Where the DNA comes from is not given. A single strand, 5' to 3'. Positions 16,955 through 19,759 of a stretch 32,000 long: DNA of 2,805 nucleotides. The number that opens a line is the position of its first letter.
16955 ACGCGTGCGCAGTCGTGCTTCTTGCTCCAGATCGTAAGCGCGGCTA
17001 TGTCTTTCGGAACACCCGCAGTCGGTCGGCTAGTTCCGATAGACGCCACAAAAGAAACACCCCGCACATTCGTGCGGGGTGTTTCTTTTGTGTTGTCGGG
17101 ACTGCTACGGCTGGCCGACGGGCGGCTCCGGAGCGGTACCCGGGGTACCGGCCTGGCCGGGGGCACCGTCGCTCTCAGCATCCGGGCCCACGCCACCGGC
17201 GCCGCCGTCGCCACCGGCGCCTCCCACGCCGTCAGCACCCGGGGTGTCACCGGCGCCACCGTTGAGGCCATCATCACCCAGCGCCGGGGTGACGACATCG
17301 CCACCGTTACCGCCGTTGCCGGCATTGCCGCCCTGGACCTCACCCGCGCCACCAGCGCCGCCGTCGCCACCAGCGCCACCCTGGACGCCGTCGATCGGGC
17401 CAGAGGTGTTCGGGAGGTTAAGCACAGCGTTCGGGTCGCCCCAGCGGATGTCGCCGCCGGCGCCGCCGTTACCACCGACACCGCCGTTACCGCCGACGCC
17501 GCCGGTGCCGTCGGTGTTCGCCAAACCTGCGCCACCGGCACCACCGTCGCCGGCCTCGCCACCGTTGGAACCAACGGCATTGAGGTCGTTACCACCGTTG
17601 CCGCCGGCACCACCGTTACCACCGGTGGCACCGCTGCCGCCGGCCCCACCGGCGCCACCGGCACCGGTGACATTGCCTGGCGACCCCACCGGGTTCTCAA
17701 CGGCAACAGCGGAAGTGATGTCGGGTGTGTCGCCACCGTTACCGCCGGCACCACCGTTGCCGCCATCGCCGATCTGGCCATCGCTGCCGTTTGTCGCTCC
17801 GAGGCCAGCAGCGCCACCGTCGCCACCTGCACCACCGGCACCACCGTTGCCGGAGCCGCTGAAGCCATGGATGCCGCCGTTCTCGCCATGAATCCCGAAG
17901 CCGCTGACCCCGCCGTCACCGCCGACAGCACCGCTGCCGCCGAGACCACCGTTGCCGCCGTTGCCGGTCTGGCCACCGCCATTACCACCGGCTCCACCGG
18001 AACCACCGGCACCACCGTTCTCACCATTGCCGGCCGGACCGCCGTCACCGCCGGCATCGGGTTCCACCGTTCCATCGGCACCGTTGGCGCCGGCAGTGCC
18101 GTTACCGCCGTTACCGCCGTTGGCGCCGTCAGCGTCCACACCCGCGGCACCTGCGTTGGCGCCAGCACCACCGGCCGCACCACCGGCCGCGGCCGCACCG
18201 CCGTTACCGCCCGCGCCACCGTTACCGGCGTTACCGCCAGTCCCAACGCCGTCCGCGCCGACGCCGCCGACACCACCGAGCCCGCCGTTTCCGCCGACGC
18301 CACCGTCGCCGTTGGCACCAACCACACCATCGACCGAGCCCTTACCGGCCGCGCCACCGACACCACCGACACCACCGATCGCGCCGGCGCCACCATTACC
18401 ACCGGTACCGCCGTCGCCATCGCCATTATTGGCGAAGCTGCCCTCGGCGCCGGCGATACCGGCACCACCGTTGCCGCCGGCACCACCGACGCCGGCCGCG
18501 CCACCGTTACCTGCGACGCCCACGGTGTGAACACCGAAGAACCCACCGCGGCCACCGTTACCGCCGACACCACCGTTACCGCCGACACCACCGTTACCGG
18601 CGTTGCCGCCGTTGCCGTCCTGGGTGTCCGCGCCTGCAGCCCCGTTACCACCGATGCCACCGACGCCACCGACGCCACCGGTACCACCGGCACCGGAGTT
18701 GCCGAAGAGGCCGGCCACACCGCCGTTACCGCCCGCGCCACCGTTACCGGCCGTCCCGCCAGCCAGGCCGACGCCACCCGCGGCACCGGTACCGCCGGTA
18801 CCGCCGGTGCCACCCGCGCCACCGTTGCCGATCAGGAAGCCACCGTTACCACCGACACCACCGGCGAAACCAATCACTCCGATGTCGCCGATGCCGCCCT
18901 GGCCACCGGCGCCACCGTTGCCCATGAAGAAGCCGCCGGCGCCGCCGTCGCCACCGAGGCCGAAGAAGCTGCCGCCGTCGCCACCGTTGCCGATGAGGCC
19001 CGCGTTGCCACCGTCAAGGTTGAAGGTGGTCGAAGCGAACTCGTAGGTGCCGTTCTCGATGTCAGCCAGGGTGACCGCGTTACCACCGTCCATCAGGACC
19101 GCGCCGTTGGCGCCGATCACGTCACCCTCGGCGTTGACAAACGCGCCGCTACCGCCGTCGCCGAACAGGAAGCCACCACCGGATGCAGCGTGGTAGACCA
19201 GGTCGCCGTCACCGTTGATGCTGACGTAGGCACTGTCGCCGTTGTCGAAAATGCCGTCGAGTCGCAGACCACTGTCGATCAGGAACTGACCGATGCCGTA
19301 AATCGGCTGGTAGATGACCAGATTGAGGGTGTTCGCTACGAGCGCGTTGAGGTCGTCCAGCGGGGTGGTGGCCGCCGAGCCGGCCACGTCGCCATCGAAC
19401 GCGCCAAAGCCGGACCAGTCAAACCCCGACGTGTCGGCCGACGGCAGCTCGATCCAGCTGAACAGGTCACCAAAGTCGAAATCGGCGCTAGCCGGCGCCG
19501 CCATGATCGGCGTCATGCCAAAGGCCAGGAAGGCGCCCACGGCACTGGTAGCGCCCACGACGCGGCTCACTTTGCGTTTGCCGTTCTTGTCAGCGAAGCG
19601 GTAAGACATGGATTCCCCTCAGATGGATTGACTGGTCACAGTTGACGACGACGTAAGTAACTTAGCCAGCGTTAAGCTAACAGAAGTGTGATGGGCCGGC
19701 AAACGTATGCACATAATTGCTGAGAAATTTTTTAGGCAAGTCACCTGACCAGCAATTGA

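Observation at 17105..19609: PGRS repeat protein with a Sec-type signal peptide in place of the PE domain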

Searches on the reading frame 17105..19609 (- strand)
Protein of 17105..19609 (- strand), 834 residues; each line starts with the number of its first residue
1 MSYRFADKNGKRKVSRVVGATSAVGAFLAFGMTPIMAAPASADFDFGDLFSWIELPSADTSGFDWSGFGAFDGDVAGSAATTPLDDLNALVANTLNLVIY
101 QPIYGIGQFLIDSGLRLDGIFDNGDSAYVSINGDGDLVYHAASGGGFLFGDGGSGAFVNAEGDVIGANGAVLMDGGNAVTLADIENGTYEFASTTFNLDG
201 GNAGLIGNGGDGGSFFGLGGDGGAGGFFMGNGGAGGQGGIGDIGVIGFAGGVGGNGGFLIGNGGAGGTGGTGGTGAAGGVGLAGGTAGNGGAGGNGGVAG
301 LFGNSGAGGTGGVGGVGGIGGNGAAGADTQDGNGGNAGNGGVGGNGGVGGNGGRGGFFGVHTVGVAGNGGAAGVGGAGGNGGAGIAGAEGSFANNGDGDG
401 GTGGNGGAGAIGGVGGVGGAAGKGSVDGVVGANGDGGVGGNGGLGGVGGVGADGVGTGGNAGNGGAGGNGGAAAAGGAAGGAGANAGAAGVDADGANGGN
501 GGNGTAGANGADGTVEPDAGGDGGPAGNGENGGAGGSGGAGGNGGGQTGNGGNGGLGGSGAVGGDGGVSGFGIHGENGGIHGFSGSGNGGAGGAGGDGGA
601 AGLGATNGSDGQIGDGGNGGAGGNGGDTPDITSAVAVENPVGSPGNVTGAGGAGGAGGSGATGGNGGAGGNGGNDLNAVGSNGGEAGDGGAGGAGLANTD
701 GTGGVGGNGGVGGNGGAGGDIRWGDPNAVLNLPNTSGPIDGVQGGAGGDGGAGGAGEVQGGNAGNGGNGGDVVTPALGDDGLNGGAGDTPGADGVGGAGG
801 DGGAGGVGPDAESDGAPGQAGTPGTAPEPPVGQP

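Call 3: search_protein_families(library=pfam, proteins=[window:17105-19609:-], max_evalue=1)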
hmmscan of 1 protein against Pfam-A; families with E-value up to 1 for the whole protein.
window:17105-19609:- (834 aa): 0 families

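Call 4: search_protein_families(library=ncbifam, proteins=[window:17105-19609:-], max_evalue=1)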
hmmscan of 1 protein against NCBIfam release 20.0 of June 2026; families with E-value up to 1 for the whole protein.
window:17105-19609:- (834 aa): 0 families

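Call 21: find_encoding_contigs(protein=window:17105-19609:-, flank=10000, max_places=4)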
Protein window:17105-19609:- (834 aa): no gene with exactly this product is on record in the collection.

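Call 43: predict_structure(alignment_id=A3)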
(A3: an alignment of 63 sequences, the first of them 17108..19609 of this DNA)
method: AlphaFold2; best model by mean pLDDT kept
length: 834 residues; sequences in the alignment: 63
mean_pLDDT: 50.6   pTM: 0.43
mean pLDDT of the five models: 50.6, 49.9, 48.2, 48.0, 46.2
residues with pLDDT >= 90: 1; 70-90: 153; 50-70: 204; < 50: 476
segments of 3 or more residues with pLDDT < 50: 1-3, 38-44, 137-140, 166-174, 189-198, 337-353, 355-357, 393-421, 423-437, 455-460, 472-516, 518-628, 630-638, 641-643, 645-737, 739-774, 776-789, 791-808, 810-826, 832-834
pLDDT, mean of each block of 10 residues (from residue 1): 48 54 63 51 52 53 53 51 75 75 74 62 54 57 66 68 52 51 58 42 79 80 87 86 74 83 81 72 70 77 81 73 55 45 43 47 52 69 60 44 41 41 44 46 59 50 56 42 36 36 39 38 37 36 37 35 33 34 35 35 39 38 38 41 36 34 37 38 37 39 36 36 39 40 35 36 36 42 39 37 38 36 47 48
secondary structure, 60 per line:
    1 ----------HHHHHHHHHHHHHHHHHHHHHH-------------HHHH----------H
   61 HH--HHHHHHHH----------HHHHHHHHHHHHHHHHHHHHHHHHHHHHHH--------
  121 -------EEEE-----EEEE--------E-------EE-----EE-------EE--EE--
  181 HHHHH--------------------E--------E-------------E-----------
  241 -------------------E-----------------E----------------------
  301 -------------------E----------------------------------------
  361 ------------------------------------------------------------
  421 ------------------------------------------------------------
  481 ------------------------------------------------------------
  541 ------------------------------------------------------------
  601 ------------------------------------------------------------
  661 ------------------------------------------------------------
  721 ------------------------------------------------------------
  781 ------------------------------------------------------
elements in order (helices of 4 or more, strands of 3 or more residues): H11-32 H46-49 H65-72 H83-112 E128-131 E137-140 H181-185

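Call 50: fold_search(model_id=the predicted structure, library=pdb)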
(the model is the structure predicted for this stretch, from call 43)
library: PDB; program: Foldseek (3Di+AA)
matches with E <= 10: 4; with E <= 0.001: 0
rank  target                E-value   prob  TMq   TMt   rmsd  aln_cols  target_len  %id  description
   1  7jjv_A                1.3e-03  0.97  0.08  0.42  12.6       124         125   40  Crystal waters on the nine polyproline type II helical bundle springtail antifreeze protein from Granisotoma rainieri  (released 2021-01-27)
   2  7jjv_B                3.8e-03  0.77  0.08  0.37  13.3       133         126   37  Crystal waters on the nine polyproline type II helical bundle springtail antifreeze protein from Granisotoma rainieri  (released 2021-01-27)
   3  2pne                  1.4e+00  0.03  0.03  0.20  11.4        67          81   34  Crystal Structure of the Snow Flea Antifreeze Protein (released 2008-04-29)
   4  3bog_A                4.1e+00  0.01  0.04  0.20  10.8        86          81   29  Snow Flea Antifreeze Protein Quasi-racemate (released 2008-09-23)

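Call 58: search_solved_structures(query=window:17108-19609:-, max_evalue=1)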
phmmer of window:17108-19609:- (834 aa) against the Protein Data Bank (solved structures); distinct sequences matched with E-value up to 1: 11.
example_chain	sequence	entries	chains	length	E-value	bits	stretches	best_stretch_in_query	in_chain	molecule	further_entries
3hqv_B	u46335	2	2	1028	0.00097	20.5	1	201-562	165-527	Collagen alpha-2(I) chain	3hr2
9wxp_BJ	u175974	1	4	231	0.0049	18.1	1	234-454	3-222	Collagen alpha-1(IX) chain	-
9wxp_BK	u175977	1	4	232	0.0086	17.3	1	235-455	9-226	Collagen type IX alpha 2 chain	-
9wxp_DC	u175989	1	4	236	0.015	16.5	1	231-461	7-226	Fibrillar collagen NC1 domain-containing protein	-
3hqv_A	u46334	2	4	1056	0.015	16.5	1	263-545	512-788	Collagen alpha-1(I) chain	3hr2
9wxp_CC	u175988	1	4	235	0.096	13.9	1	208-624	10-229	Collagen type XI alpha 1 chain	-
9wxp_AB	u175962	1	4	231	0.24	12.5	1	297-524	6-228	Chromaffin granule amine transporter isoform X1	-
9han_C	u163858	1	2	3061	0.26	12.4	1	284-627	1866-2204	Collagen type VI alpha 3 chain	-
9wxp_CB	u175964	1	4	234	0.44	11.7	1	261-480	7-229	Collagen type V alpha 2 chain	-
9wxp_CA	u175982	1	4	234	0.46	11.6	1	400-624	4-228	Fibrillar collagen NC1 domain-containing protein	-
9wxp_BL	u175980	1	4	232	0.89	10.7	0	381-612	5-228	Collagen alpha-3(IX) chain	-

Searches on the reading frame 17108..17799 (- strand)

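Call 11: search_protein_families(library=pfam, proteins=[window:17108-17799:-], max_evalue=10)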
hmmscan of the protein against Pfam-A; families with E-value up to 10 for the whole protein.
window:17108-17799:- (230 aa): 0 families

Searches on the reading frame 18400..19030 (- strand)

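Call 11: search_protein_families(library=pfam, proteins=[window:18400-19030:-], max_evalue=10)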
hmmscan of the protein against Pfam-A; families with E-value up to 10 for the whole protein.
window:18400-19030:- (210 aa): 1 family
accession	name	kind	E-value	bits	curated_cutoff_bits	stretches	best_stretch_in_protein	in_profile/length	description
PF21526.2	PGRS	-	8.7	7.2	27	1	7-33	43-68/73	PGRS repeats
